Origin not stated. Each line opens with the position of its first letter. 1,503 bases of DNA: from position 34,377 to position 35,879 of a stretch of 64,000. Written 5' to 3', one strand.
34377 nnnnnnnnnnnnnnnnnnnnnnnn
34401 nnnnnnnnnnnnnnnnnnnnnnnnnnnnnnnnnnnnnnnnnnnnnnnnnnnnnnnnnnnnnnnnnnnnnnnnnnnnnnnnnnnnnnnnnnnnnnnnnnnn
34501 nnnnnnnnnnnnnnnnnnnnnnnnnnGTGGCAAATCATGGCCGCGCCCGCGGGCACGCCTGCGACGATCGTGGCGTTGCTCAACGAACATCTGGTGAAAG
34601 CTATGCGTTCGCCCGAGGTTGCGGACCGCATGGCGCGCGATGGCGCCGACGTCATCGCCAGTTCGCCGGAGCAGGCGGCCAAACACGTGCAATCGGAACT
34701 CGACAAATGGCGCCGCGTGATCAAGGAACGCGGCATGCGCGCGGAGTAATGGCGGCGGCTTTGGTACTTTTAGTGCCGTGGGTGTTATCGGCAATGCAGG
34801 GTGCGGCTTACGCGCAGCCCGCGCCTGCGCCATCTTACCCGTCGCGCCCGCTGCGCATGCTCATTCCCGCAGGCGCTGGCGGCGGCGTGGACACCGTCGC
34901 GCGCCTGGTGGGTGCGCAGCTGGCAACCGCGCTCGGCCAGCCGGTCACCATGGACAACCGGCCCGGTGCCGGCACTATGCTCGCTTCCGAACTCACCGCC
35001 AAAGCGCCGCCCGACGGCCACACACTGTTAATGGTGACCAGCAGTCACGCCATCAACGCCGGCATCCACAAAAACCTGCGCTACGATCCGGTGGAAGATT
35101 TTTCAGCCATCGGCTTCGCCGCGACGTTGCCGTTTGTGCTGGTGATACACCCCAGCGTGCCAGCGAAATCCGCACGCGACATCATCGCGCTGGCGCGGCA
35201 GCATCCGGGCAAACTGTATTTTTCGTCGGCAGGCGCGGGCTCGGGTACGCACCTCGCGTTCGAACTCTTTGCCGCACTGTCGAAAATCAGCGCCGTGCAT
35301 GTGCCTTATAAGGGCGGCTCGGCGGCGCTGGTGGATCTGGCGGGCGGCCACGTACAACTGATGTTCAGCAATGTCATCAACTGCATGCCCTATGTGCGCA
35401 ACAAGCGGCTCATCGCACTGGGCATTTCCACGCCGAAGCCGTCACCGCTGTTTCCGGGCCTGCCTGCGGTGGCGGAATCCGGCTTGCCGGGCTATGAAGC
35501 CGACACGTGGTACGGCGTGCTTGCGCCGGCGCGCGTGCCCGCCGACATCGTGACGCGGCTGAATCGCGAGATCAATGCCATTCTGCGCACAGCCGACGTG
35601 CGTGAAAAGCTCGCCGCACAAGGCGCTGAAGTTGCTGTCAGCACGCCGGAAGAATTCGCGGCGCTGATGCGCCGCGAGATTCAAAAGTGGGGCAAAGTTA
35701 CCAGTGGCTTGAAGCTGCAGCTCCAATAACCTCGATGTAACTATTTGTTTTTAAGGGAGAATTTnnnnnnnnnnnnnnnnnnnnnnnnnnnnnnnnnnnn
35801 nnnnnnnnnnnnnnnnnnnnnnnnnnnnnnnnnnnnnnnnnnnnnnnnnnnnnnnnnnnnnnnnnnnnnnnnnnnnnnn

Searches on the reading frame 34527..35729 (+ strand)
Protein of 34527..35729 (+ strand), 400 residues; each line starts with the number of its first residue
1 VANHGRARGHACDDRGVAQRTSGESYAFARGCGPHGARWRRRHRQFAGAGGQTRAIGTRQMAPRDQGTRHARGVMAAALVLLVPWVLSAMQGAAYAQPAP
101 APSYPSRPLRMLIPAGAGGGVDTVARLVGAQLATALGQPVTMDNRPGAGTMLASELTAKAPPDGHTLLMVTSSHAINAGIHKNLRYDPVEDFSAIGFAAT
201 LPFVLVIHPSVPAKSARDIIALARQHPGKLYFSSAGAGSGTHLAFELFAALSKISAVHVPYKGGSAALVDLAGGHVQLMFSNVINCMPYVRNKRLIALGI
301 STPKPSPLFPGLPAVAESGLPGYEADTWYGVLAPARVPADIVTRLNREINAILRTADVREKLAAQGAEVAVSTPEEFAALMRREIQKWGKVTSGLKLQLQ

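Call 24: search_protein_families(library=pfam, proteins=[window:34527-35729:+], max_evalue=0.00001)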
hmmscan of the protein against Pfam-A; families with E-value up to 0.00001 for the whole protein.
window:34527-35729:+ (400 aa): 1 family
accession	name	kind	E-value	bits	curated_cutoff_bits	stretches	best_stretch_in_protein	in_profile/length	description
PF03401.19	TctC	-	2.6e-61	208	27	1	124-393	1-270/274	Tripartite tricarboxylate transporter family receptor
